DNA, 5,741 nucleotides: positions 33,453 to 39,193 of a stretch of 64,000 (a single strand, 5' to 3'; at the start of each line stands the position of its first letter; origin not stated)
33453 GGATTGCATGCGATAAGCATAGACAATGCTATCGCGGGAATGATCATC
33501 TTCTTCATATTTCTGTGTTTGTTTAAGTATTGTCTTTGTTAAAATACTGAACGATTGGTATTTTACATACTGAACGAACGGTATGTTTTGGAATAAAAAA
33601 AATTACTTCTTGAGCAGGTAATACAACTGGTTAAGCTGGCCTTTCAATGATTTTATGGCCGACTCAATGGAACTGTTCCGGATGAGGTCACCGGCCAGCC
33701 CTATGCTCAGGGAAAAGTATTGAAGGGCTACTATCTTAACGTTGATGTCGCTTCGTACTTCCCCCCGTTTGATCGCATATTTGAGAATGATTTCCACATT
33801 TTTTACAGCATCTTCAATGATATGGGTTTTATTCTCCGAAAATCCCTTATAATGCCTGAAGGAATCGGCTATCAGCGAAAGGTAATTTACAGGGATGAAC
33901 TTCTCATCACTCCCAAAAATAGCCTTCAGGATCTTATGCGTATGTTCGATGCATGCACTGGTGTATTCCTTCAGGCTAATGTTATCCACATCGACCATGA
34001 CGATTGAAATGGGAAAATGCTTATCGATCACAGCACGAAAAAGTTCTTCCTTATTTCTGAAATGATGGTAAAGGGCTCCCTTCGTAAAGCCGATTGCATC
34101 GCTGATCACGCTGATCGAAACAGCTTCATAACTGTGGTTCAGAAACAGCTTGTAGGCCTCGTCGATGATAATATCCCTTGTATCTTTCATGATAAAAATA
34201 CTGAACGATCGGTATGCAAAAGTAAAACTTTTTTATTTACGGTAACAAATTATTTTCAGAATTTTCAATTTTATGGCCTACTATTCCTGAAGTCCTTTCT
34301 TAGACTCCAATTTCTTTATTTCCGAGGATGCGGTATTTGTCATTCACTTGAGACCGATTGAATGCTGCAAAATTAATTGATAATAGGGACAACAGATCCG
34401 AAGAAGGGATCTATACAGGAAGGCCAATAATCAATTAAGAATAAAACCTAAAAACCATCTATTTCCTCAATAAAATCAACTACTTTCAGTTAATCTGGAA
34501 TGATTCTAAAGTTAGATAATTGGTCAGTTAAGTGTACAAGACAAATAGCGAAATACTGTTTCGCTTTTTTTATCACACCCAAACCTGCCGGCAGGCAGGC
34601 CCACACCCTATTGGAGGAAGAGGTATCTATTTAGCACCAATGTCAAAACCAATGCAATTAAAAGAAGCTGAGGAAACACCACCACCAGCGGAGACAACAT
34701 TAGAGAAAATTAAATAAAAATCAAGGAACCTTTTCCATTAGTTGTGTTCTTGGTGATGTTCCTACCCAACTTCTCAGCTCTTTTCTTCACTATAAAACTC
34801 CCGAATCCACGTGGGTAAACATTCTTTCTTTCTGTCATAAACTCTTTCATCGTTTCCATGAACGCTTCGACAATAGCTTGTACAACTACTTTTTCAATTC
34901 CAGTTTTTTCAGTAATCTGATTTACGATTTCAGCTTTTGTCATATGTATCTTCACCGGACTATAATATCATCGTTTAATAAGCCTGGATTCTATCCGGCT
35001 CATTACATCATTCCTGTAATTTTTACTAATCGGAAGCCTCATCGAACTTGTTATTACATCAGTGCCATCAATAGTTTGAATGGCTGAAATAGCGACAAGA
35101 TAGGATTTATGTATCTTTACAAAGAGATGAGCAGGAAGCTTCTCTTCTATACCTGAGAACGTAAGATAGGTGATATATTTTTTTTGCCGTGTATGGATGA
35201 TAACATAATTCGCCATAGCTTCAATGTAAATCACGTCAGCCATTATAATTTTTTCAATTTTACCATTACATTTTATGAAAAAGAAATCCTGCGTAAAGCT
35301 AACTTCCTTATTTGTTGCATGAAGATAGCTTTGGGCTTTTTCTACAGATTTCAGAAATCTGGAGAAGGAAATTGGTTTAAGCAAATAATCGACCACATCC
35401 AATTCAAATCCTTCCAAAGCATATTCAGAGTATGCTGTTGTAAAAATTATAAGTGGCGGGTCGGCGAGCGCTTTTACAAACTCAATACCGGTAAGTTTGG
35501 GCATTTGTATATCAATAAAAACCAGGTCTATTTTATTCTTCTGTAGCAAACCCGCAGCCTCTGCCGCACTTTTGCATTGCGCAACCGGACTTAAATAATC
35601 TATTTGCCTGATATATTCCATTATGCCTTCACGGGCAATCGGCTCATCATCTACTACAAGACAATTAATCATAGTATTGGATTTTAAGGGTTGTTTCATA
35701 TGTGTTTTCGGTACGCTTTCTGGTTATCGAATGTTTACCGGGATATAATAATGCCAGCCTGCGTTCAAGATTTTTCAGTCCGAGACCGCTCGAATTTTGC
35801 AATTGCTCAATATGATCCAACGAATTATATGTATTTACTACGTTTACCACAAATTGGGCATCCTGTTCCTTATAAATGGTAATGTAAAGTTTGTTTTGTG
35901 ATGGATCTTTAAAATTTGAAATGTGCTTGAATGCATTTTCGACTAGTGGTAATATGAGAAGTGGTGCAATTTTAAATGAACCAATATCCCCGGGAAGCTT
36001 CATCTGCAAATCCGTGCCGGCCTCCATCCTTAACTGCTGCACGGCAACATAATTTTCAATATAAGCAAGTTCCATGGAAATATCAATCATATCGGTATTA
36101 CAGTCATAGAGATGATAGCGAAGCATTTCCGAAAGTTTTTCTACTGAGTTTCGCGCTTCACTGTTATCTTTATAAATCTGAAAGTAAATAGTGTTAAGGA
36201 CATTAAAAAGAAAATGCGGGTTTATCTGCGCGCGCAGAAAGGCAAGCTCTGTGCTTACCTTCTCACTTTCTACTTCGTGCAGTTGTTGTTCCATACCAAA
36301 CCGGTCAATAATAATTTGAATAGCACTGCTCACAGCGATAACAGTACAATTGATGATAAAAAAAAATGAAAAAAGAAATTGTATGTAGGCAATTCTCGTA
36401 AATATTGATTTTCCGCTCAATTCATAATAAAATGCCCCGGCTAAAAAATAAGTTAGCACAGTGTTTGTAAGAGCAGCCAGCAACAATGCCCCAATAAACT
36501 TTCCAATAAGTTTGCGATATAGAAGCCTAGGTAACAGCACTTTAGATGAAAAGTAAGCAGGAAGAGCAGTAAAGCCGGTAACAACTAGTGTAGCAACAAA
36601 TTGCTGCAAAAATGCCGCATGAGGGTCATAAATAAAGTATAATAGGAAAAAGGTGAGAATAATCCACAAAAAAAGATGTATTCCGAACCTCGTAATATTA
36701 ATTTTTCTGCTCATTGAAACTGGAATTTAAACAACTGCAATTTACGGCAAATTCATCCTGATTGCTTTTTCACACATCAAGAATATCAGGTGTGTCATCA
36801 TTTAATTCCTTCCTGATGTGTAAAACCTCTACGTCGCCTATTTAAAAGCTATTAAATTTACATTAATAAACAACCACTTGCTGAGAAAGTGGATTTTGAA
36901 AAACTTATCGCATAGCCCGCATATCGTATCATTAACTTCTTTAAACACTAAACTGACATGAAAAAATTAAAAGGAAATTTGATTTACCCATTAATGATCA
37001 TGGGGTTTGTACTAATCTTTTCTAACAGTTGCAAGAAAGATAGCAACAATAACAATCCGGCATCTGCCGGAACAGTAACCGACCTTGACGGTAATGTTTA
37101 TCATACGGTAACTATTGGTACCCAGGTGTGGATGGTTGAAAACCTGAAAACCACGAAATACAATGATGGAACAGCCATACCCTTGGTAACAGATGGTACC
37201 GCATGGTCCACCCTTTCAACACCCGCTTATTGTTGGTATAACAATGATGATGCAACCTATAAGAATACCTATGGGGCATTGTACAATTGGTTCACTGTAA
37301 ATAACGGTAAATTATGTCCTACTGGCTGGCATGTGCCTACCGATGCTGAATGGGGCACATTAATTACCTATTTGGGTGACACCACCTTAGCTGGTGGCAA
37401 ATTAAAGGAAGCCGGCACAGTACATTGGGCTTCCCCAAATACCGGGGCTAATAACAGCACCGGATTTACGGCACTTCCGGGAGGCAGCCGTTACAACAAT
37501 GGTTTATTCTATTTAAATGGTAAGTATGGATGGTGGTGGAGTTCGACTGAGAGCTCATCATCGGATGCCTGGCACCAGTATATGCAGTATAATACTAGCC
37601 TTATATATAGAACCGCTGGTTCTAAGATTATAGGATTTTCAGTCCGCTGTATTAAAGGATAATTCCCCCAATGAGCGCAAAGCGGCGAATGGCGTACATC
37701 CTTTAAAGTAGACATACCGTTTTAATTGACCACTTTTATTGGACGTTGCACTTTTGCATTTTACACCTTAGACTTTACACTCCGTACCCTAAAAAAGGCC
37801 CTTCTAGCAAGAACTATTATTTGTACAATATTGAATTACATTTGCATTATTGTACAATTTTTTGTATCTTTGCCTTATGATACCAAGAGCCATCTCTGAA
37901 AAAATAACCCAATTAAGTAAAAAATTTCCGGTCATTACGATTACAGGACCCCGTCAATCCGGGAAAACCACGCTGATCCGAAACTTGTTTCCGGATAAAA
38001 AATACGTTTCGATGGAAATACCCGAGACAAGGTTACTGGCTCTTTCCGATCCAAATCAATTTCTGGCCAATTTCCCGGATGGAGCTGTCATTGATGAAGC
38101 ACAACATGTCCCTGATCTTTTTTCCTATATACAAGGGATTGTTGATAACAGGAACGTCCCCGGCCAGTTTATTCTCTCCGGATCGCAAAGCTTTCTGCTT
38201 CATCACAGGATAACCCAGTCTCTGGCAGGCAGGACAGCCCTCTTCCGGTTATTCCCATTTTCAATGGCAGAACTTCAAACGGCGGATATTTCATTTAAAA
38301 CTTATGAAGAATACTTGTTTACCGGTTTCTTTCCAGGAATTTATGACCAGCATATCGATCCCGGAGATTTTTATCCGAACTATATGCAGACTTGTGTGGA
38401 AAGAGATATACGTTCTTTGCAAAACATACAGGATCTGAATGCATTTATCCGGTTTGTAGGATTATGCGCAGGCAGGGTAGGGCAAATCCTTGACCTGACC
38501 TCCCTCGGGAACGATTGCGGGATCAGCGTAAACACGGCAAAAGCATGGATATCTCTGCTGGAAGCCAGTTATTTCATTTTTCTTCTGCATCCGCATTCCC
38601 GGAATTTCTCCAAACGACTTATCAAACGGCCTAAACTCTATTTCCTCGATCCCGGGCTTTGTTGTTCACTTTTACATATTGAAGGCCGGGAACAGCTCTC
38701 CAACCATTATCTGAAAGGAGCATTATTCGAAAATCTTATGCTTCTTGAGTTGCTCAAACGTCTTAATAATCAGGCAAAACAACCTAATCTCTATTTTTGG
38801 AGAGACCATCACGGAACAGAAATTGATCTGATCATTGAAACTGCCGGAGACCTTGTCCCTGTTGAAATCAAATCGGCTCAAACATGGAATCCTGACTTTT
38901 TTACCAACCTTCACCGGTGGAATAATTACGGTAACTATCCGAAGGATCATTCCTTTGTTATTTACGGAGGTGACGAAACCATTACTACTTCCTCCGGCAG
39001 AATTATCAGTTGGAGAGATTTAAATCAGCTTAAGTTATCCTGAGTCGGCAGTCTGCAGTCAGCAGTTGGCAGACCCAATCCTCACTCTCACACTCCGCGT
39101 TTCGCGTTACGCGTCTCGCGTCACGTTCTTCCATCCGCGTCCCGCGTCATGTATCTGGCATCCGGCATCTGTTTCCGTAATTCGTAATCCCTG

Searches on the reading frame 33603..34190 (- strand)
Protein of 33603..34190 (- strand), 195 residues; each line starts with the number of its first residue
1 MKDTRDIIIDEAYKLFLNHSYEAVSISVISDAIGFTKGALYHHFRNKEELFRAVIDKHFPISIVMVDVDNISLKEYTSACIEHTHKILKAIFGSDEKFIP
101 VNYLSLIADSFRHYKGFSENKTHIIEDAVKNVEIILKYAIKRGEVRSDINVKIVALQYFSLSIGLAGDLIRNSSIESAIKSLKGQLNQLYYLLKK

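Call 42: search_protein_families(library=pfam, proteins=[window:33603-34190:-])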
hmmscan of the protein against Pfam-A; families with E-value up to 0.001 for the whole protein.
window:33603-34190:- (195 aa): 1 family
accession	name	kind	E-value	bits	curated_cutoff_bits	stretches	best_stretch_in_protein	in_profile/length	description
PF00440.29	TetR_N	-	2.1e-15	56.6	24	1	8-54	1-47/47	Bacterial regulatory proteins, tetR family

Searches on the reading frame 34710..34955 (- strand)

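Call 72: search_protein_families(library=pfam, proteins=[window:34710-34955:-], max_evalue=0.01)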
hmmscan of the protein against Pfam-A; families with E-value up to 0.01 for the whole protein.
window:34710-34955:- (81 aa): 5 families
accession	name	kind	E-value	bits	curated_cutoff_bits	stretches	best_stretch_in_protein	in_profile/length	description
PF00216.26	Bac_DNA_binding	-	1.1e-16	61.3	22.4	1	5-69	1-65/90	Bacterial DNA-binding protein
PF18291.6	HU-HIG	-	7.6e-05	23.2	26.2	1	4-60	31-87/125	HU domain fused to wHTH, Ig, or Glycine-rich motif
PF21228.3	RuBisCO_activase_AAA_helical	-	0.00035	21.3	27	1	7-72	4-70/96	Ribulose bisphosphate carboxylase/oxygenase activase, AAA, helical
PF09713.15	A_thal_3526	-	0.0048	17.6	27.8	1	2-39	10-47/53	Plant protein 1589 of unknown function (A_thal_3526)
PF05402.18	PqqD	-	0.0066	17.2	23.4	1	6-38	31-63/67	Coenzyme PQQ synthesis protein D (PqqD)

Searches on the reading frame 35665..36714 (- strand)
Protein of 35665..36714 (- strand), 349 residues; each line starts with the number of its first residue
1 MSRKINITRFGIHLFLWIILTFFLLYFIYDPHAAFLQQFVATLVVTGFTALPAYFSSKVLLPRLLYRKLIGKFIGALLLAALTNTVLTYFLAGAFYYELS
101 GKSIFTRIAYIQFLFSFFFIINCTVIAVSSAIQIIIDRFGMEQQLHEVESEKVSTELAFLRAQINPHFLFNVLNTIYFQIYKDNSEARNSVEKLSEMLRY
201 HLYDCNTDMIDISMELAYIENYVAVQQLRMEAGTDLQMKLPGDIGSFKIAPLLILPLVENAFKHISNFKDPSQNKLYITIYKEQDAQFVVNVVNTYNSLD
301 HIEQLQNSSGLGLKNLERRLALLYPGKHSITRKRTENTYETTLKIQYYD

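Call 42: search_protein_families(library=pfam, proteins=[window:35665-36714:-])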
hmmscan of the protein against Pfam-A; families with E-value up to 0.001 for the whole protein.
window:35665-36714:- (349 aa): 1 family
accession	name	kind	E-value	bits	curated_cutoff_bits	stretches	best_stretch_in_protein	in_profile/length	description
PF06580.19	His_kinase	-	6e-24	84.5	25.2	1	155-231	1-78/81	Histidine kinase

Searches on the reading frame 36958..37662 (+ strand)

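Call 10: search_protein_families(library=pfam, proteins=[window:36958-37662:+])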
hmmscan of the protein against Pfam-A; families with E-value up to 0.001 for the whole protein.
window:36958-37662:+ (234 aa): 1 family
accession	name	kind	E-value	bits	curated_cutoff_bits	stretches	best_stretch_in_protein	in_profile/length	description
PF09603.15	Fib_succ_major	-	1.8e-47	162.4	33.9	1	51-233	1-187/187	Fibrobacter succinogenes major domain (Fib_succ_major)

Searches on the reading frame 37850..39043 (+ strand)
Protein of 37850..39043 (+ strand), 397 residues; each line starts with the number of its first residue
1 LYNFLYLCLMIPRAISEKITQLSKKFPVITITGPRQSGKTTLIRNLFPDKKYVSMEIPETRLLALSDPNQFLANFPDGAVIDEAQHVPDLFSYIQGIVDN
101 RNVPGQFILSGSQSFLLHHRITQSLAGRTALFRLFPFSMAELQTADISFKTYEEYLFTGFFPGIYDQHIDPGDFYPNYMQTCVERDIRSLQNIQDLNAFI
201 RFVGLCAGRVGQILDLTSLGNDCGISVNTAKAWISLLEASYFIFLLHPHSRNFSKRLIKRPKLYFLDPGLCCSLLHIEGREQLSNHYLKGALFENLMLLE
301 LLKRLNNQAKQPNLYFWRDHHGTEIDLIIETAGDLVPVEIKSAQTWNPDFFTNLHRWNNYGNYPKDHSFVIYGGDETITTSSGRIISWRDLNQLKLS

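Call 10: search_protein_families(library=pfam, proteins=[window:37850-39043:+])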
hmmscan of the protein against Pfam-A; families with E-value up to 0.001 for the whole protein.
window:37850-39043:+ (397 aa): 3 families
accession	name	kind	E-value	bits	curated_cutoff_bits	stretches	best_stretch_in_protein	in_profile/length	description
PF13635.12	DUF4143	-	3.3e-49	167.2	28.1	1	184-342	1-159/160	Domain of unknown function (DUF4143)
PF13173.12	AAA_14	-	8.9e-26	90.9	27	1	27-142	3-128/129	AAA domain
PF13401.12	AAA_22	-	1.2e-05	26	27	0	28-48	7-27/130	AAA domain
